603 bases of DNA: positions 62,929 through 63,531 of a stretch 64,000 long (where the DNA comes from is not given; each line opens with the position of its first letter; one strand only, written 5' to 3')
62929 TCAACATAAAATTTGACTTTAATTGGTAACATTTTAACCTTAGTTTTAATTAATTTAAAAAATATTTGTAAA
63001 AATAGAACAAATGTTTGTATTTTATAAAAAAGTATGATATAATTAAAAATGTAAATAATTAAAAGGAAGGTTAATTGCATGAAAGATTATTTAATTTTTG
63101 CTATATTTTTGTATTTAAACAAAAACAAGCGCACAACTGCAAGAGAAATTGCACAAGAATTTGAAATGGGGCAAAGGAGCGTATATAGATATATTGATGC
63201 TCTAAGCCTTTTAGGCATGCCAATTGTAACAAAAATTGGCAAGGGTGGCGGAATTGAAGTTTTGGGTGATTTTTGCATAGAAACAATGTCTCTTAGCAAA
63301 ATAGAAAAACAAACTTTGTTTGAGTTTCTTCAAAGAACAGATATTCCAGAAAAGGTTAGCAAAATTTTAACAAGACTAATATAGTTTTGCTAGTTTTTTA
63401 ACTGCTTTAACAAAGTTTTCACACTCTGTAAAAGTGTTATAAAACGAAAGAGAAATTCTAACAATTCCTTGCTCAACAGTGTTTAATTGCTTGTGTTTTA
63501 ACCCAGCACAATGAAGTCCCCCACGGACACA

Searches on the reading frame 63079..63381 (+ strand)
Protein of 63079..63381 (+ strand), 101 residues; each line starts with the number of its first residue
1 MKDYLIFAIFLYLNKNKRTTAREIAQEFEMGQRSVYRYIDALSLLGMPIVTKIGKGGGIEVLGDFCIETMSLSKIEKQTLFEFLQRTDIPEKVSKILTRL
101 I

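Call 28: search_protein_families(library=pfam, proteins=[window:63079-63381:+], max_evalue=0.001)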
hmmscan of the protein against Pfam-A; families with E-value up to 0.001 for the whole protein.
window:63079-63381:+ (101 aa): 1 family
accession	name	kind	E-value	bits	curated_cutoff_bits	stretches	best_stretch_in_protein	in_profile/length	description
PF08279.18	HTH_11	-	5.8e-09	36.1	25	1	9-56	5-53/55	HTH domain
